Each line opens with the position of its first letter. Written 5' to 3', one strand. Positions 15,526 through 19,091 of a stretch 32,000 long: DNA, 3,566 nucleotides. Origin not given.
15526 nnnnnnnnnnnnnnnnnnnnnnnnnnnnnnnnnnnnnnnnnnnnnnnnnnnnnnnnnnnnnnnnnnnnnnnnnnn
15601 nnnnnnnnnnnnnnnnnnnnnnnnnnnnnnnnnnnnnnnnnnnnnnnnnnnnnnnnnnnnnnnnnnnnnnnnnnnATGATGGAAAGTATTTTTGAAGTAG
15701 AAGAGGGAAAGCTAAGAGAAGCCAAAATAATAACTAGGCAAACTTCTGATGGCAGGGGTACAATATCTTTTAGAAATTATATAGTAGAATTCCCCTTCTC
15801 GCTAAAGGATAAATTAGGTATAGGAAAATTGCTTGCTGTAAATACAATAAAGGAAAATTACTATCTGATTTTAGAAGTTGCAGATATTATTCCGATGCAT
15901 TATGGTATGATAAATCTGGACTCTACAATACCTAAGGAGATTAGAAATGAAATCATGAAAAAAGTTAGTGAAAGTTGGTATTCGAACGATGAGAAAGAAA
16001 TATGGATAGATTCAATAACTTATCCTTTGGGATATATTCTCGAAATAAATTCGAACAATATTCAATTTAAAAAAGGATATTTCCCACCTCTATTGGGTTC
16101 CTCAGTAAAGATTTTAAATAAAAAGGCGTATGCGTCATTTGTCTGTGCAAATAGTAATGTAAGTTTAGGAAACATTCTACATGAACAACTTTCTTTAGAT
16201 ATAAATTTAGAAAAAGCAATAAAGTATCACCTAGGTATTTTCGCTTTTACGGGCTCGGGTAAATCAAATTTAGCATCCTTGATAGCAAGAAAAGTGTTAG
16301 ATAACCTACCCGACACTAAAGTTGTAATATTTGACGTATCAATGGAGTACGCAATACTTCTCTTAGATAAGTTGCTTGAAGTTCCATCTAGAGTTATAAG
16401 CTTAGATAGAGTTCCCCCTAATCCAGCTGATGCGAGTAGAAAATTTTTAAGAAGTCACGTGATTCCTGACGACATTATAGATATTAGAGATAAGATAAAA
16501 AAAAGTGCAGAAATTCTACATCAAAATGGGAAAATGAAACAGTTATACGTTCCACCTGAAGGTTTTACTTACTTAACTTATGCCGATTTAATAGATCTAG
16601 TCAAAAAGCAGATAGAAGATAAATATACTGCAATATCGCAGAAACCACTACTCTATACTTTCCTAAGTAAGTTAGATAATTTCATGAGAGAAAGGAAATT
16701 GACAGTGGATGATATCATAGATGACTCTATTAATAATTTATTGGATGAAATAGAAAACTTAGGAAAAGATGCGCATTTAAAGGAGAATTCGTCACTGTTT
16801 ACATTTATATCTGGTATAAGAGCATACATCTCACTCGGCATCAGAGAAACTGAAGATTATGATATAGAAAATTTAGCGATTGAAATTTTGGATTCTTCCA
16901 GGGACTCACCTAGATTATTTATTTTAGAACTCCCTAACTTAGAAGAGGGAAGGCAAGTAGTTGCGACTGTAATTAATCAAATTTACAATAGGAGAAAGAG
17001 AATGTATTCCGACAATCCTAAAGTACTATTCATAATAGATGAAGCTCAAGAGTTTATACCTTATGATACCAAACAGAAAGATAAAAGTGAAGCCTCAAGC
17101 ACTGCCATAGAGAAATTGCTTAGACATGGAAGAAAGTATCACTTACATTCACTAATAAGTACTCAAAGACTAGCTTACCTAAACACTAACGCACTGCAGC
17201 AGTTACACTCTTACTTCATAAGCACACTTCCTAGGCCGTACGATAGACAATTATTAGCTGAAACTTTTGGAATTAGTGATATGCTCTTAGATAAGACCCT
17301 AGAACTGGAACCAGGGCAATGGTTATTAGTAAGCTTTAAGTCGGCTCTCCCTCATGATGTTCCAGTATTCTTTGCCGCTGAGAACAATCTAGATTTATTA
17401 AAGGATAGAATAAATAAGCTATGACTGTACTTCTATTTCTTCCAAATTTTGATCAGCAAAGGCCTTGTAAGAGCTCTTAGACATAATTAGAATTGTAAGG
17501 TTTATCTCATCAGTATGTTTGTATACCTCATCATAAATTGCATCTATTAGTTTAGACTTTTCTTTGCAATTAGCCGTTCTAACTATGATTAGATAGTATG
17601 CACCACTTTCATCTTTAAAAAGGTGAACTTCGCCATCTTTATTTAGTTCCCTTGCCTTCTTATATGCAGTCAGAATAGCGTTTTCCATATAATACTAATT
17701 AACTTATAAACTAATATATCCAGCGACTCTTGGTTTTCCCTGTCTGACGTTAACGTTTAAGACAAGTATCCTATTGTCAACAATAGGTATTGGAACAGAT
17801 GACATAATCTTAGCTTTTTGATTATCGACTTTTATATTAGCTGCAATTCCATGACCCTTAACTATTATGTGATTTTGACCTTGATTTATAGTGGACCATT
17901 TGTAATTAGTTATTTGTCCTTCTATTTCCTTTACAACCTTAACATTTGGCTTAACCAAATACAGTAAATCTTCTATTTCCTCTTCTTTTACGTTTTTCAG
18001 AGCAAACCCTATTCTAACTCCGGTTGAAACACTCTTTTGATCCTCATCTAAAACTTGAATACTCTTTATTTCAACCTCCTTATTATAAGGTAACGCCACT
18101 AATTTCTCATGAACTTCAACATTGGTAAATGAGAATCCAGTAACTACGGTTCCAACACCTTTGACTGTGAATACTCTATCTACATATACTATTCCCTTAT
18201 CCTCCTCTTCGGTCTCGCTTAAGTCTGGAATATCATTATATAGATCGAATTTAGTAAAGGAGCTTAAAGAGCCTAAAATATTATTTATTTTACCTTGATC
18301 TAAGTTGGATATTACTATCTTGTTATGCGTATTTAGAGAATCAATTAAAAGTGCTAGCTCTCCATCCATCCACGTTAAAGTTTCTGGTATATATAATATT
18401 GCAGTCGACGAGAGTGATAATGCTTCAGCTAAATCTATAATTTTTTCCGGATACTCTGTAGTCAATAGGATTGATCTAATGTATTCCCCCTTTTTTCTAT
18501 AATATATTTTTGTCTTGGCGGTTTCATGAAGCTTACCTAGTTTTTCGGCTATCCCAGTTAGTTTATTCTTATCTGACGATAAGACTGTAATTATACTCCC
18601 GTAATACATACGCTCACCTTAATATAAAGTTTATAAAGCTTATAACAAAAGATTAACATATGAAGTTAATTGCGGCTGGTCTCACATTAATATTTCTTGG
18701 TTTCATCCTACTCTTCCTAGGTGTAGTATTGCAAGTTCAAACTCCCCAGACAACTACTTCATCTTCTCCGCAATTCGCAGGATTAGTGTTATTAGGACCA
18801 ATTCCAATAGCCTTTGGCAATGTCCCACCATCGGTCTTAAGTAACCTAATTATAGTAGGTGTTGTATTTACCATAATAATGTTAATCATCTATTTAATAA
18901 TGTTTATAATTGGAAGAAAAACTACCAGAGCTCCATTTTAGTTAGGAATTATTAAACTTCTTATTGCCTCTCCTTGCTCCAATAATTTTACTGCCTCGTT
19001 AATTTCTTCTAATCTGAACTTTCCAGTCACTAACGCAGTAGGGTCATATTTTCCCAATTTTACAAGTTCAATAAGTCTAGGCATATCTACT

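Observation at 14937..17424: Compact NurA-like/HerA-like nuclease-ATPase pair outside the Mre11-Rad50 operon context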

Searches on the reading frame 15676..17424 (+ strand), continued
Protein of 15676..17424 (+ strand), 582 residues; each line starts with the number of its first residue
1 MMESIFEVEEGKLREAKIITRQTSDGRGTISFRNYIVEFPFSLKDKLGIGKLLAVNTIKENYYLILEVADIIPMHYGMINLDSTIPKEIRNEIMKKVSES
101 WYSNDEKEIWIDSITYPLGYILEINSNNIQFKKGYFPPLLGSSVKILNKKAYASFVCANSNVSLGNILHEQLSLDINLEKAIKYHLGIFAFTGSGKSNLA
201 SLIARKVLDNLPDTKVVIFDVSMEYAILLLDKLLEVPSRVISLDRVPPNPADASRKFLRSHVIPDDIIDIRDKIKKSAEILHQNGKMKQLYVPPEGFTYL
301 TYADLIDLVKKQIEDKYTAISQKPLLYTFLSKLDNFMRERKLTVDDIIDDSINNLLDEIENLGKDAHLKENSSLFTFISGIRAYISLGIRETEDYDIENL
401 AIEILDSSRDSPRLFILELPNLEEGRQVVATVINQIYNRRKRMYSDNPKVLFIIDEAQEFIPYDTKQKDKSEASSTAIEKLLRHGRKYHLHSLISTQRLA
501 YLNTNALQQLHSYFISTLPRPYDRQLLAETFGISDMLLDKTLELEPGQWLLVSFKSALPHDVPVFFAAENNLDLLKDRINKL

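Call 29: find_encoding_contigs(protein=P0132, flank=6000, max_places=1)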
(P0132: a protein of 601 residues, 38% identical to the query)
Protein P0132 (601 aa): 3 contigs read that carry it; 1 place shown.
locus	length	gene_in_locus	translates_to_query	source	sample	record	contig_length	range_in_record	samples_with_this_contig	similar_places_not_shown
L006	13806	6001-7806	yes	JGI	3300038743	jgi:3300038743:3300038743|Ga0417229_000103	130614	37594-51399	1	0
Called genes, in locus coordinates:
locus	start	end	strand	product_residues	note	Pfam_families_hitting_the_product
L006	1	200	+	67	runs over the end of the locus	PF01037:AsnC_trans_reg, PF03927:NapD (faint)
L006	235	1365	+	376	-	PF03321:GH3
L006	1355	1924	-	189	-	PF12773:DZR (weak), PF13240:Zn_Ribbon_1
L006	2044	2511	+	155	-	-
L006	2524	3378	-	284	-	PF01261:AP_endonuc_2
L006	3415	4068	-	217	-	-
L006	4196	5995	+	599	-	-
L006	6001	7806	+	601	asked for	PF01935:DUF87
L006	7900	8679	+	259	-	PF01978:TrmB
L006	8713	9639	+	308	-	PF04055:Radical_SAM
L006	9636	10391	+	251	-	PF21948:LplA-B_cat, PF03099:BPL_LplA_LipB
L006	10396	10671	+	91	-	PF10437:Lip_prot_lig_C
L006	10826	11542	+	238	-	PF04055:Radical_SAM (faint)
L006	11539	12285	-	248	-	PF00881:Nitroreductase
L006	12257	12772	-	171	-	PF19620:DUF6125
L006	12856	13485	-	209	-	PF12840:HTH_20 (weak), PF01022:HTH_5, PF01978:TrmB (weak)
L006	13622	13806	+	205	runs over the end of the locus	-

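Call 30: find_encoding_contigs(protein=P0150, flank=6000, max_places=1)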
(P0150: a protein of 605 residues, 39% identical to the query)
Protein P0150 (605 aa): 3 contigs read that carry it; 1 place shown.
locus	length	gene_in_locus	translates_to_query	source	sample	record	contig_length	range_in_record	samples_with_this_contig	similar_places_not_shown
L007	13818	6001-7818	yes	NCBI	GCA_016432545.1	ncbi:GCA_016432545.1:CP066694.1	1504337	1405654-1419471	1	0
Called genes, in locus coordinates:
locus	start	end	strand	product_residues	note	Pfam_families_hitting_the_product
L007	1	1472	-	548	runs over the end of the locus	PF00118:Cpn60_TCP1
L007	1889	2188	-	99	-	PF01329:Pterin_4a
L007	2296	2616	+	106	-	-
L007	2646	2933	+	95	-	-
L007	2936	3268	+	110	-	-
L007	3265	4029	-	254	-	PF14907:NTP_transf_5 (weak)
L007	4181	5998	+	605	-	-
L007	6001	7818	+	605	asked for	PF01935:DUF87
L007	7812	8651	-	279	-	PF00892:EamA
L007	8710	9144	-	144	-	PF02629:CoA_binding (weak), PF13380:CoA_binding_2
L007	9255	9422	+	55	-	-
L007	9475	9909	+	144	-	PF01978:TrmB (faint)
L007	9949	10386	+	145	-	-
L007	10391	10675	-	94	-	PF01638:HxlR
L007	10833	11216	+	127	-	PF01243:PNPOx_N, PF12900:Pyridox_ox_2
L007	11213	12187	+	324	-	PF00089:Trypsin, PF13365:Trypsin_2, PF00595:PDZ (weak), PF13180:PDZ_2, PF17820:PDZ_6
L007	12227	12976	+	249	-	PF00483:NTP_transferase, PF12804:NTP_transf_3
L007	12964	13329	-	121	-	-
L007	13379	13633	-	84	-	PF14947:HTH_45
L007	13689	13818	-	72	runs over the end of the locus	-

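Call 31: search_protein_families(library=pfam, proteins=[L005:4175-5995:+, L006:4196-5992:+, L007:4181-5995:+], max_evalue=1)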
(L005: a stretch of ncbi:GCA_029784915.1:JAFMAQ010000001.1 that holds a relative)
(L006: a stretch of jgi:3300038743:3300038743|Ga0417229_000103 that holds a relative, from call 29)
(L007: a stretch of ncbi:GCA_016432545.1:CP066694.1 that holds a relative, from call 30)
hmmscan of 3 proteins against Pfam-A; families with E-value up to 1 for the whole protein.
L005:4175-5995:+ (607 aa): 0 families

L006:4196-5992:+ (599 aa): 0 families

L007:4181-5995:+ (605 aa): 1 family
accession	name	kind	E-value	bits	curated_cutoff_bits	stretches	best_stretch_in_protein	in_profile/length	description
PF09376.16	NurA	-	0.00079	19.4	21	1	70-559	4-253/254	NurA domain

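Call 39: find_related_loci(query=A2, collection=genome_contigs, flank=4000)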
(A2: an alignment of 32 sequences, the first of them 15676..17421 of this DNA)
Query A2 (582 aa) in genome_contigs; peptide patterns used: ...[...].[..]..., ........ (x = any residue, [..] = any of these).
541 stretches matched a pattern; 526 encode a relative of the query (tblastn E <= 1e-3); the best 80 are kept; 80 distinct loci.
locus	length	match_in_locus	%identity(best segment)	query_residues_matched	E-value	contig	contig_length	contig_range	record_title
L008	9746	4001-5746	79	1-582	0e+0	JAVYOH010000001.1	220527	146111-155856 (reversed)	MAG: Saccharolobus sp. isolate DRTY-1_201705_bins_33 DRTY-1_201705_bins_33_scaffold_1, whole genome shotgun sequence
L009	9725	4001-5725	64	2-576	0e+0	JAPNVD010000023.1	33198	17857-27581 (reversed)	MAG: Sulfolobaceae archaeon isolate CF.Pisc.bin.25 k141_1355300, whole genome shotgun sequence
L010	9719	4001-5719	62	1-579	0e+0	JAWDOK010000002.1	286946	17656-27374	MAG: Acidianus hospitalis isolate RHS.bin.1 NODE_3_length_286946_cov_26.6755, whole genome shotgun sequence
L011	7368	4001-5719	60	2-580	0e+0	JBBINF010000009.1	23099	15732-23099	MAG: Sulfolobales archaeon isolate TCF170221_bin_25 NODE_58_length_23099_cov_6.352283, whole genome shotgun sequence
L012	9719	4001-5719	59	2-580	0e+0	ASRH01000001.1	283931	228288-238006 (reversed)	MAG: Candidatus Aramenus sulfurataquae isolate AZ1-illumina contig01, whole genome shotgun sequence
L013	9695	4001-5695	59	6-576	0e+0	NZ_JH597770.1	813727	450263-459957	Metallosphaera yellowstonensis MK1 MetMK1scaffold_19, whole genome shotgun sequence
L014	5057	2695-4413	57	5-582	0e+0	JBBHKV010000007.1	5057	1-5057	Sulfolobaceae archaeon RB850M NODE_80_length_5057_cov_27.504052, whole genome shotgun sequence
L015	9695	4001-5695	59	6-576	0e+0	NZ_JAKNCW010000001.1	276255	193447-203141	Metallosphaera javensis (ex Hofmann et al. 2022) strain J1 NODE_1_length_276255_cov_114.441328, whole genome shotgun seq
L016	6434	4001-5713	57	1-581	0e+0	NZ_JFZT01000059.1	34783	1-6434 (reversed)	Candidatus Acidianus copahuensis strain ALE1 ctg7180000000576, whole genome shotgun sequence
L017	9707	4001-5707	55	5-577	0e+0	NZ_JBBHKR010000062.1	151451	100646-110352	Stygiolobus sp. CP850M NODE_3_length_151451_cov_26.636860, whole genome shotgun sequence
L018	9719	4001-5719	54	5-577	0e+0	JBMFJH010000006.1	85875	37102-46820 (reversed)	MAG: Thermoprotei archaeon isolate KM4331-12 NODE_6_length_85875_cov_22.860043, whole genome shotgun sequence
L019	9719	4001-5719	53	5-577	0e+0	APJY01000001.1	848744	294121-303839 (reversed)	Sulfolobales archaeon Acd1 Acd1_C1, whole genome shotgun sequence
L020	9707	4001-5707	55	4-578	0e+0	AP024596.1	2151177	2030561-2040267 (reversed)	Sulfolobales archaeon HS-7 DNA, complete genome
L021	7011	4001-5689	54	11-576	0e+0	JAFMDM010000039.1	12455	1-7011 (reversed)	MAG: Methanobacteriota archaeon isolate CPBay_Spr30G08_79 NODE_3115_length_12455_cov_5.288387, whole genome shotgun sequ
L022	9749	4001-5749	47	2-582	0e+0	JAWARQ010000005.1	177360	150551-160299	MAG: Sulfolobaceae archaeon isolate ZMQL_201912_bins_5 ZMQL_201912_bins_5_scaffold_5, whole genome shotgun sequence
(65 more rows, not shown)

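Call 64: predict_structure(alignment_id=A2)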
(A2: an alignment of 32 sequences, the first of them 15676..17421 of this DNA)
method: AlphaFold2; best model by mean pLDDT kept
length: 582 residues; sequences in the alignment: 32
mean_pLDDT: 86.9   pTM: 0.78
mean pLDDT of the five models: 86.9, 86.1, 84.8, 84.7, 83.6
residues with pLDDT >= 90: 268; 70-90: 284; 50-70: 28; < 50: 2
segments of 3 or more residues with pLDDT < 50: none
pLDDT, mean of each block of 10 residues (from residue 1): 73 88 73 88 83 92 91 79 78 79 74 90 87 91 92 89 90 92 93 89 96 96 96 96 91 94 92 95 94 66 86 83 88 88 81 89 85 85 76 79 92 96 90 92 85 94 69 89 92 90 82 88 80 78 89 85 91 92 84
secondary structure, 60 per line:
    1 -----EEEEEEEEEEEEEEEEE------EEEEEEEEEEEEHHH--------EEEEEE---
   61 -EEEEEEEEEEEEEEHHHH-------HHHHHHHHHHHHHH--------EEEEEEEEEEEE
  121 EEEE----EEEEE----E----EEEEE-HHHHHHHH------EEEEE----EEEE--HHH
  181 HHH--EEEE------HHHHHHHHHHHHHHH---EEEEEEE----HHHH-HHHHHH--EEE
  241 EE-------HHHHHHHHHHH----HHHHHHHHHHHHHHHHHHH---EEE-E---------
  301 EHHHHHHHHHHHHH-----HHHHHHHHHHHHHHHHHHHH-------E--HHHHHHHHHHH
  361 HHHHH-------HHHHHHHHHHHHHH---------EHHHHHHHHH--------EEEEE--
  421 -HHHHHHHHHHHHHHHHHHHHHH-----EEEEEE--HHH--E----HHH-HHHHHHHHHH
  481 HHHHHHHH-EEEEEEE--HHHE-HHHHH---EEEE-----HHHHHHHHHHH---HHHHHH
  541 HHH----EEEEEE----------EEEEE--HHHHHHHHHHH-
elements in order: E6-22 E29-40 E52-57 E62-75 H76-79 H87-100 E109-124 E129-133 E143-147 H149-156 E163-167 E172-175 H178-183 E186-189 H196-210 E214-220 H225-228 H230-235 E238-242 H250-260 H265-283 E287-289 H302-314 H320-339 H350-365 H373-386 H397-405 E414-418 H422-443 E449-454 H471-488 E490-496 H504-508 E512-515 H521-531 H535-543 E548-553 E564-568 H571-581

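Call 68: fold_search(model_id=the predicted structure, library=pdb)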
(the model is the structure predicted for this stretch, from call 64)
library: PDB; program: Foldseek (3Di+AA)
matches with E <= 10: 1652; with E <= 0.001: 164
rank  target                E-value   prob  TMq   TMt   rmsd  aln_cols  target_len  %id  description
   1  9x1m_A                1.1e-23  1.00  0.54  0.54  14.1       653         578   14  The cryo-EM structure of HerA-NurA complex with AMPPNP and dsDNA from Thermococcus kodakarensis (released 2026-02-04)
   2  4d2i_B                4.5e-23  1.00  0.53  0.66   8.7       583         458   15  Crystal structure of the HerA hexameric DNA translocase from Sulfolobus solfataricus bound to AMP-PNP (released 2014-12-03)
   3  9x1l_A                1.3e-22  1.00  0.50  0.51  16.2       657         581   14  The cryo-EM structure of HerA-NurA complex with AMPPNP from Thermococcus kodakarensis (released 2026-02-04)
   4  8zis_D                2.3e-22  1.00  0.52  0.55  15.9       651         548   14  HerA Hexamer (released 2025-03-12)
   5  8xau_E                2.6e-22  1.00  0.54  0.57  10.8       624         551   15  Cryo-EM structure of HerA (released 2024-06-05)
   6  8ziq_O                5.2e-22  1.00  0.56  0.57  15.0       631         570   14  HerA-DUF4297 complex with DNA (released 2025-03-12)
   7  8zir_O                9.4e-22  1.00  0.56  0.60  15.5       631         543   14  DUF4297-HerA complex (released 2025-03-12)
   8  8zis_F                9.9e-22  1.00  0.54  0.55  15.0       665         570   15  HerA Hexamer (released 2025-03-12)
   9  4d2i_A                1.1e-21  1.00  0.54  0.66   9.0       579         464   16  Crystal structure of the HerA hexameric DNA translocase from Sulfolobus solfataricus bound to AMP-PNP (released 2014-12-03)
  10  8zir_R                1.1e-21  1.00  0.54  0.57  15.9       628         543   15  DUF4297-HerA complex (released 2025-03-12)
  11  8ziq_N                1.2e-21  1.00  0.52  0.53  15.7       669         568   13  HerA-DUF4297 complex with DNA (released 2025-03-12)
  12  8wfd_A                1.3e-21  1.00  0.57  0.59   9.2       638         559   14  The cryo-EM structure of TdpAB in complex with AMPPNP and DNA (released 2025-01-22)
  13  8zit_Q                1.4e-21  1.00  0.51  0.51  15.4       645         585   15  DUF4297-HerA complex with DNA and ATPgamaS (released 2025-03-12)
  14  8zir_P                2.5e-21  1.00  0.54  0.57  14.4       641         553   14  DUF4297-HerA complex (released 2025-03-12)
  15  8zir_M                2.8e-21  1.00  0.56  0.59  15.3       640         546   15  DUF4297-HerA complex (released 2025-03-12)
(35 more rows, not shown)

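Call 78: find_related_loci(query=A2, collection=viral_contigs, flank=5000)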
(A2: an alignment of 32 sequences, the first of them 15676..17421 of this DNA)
Query A2 (582 aa) in viral_contigs; peptide patterns used: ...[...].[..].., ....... (x = any residue, [..] = any of these).
91 stretches matched a pattern, but none encodes a relative of the query by tblastn (E <= 1e-3).

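Call 79: search_dna_similar(query=window:15676-17421:+, collection=plasmids, mode=protein, max_rows=12)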
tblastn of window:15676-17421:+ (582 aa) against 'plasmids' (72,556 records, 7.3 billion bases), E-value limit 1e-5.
Records with a match: 12; places in all: 12; records where one place covers at least 80% of the query: 0.
Best place of each record, by identity: <60% 12.
By first word of the organism name: Acinetobacter 10; Phaeobacter 1; Yoonia 1.
By predicted mobility (MOB-suite, as given by PLSDB): mobilizable 12.
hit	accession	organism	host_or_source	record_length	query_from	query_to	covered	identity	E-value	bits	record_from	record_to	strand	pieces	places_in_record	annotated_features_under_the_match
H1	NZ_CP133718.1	Acinetobacter baumannii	Homo sapiens,sputum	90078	424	559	23%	30.2%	2e-6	59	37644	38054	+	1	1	none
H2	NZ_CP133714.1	Acinetobacter baumannii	Homo sapiens,BAL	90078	424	559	23%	30.2%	2e-6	59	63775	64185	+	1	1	none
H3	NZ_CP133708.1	Acinetobacter baumannii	Homo sapiens,sputum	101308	424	559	23%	30.2%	2e-6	59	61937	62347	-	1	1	none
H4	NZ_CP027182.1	Acinetobacter baumannii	-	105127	424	559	23%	30.2%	2e-6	59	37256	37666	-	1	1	none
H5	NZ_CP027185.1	Acinetobacter baumannii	-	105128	424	559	23%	30.2%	2e-6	59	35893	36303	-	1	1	none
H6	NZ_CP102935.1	Acinetobacter sp. AOR07_HL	Homo sapiens,whole organism,oral sawb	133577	424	559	23%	30.2%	2e-6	59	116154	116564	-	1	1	none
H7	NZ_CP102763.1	Acinetobacter baumannii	Homo sapiens,blood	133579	424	559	23%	30.2%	2e-6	59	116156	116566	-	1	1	none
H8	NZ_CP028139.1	Acinetobacter baumannii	Parthenium argentatum Gray (guayule ...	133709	424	559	23%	30.2%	2e-6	59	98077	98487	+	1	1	none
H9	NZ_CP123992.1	Acinetobacter baumannii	Homo sapiens,Whole organism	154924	424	559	23%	30.2%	2e-6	59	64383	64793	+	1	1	none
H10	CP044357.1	Acinetobacter baumannii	Homo sapiens,oral cavity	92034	424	559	23%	30.2%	2e-6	59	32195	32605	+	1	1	hypothetical protein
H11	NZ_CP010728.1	Phaeobacter inhibens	cell culture,clam larvae aquaculture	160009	441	564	21%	29.7%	4e-6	58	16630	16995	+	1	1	ATP-binding protein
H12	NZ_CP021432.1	Yoonia vestfoldensis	Skeletonema marinoi strain RO5AC,Cell ...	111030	441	564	21%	29.7%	4e-6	58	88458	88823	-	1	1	ATP-binding protein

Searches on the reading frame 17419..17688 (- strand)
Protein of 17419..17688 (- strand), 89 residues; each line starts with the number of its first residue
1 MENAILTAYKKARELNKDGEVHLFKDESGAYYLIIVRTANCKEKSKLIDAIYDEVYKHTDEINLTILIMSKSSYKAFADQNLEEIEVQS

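Call 51: search_protein_families(library=pfam, proteins=[window:17419-17688:-], max_evalue=0.01)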
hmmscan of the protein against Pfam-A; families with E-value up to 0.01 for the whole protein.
window:17419-17688:- (89 aa): 0 families

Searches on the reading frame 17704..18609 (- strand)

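Call 51: search_protein_families(library=pfam, proteins=[window:17704-18609:-], max_evalue=0.01)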
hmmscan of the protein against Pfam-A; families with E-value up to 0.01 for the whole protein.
window:17704-18609:- (301 aa): 1 family
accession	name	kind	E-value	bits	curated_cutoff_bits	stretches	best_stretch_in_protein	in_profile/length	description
PF03144.31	GTP_EFTU_D2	-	0.01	16.7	30.3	0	164-213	13-67/73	Elongation factor Tu domain 2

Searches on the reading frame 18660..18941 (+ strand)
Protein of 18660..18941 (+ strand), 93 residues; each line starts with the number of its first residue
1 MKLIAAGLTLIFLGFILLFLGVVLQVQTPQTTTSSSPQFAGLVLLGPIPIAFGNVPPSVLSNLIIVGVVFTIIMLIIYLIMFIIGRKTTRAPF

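Call 51: search_protein_families(library=pfam, proteins=[window:18660-18941:+], max_evalue=0.01)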
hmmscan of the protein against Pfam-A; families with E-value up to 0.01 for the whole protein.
window:18660-18941:+ (93 aa): 3 families
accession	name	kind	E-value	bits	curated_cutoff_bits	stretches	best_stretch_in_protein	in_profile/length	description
PF01998.22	DUF131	-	5.7e-13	48.7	22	1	20-82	1-62/62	Protein of unknown function DUF131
PF13273.12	DUF4064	-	0.0018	18.9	32.1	1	2-89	9-85/102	Protein of unknown function (DUF4064)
PF07332.16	Phage_holin_3_6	-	0.0056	17.2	28.4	1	3-81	39-90/116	Putative Actinobacterial Holin-X, holin superfamily III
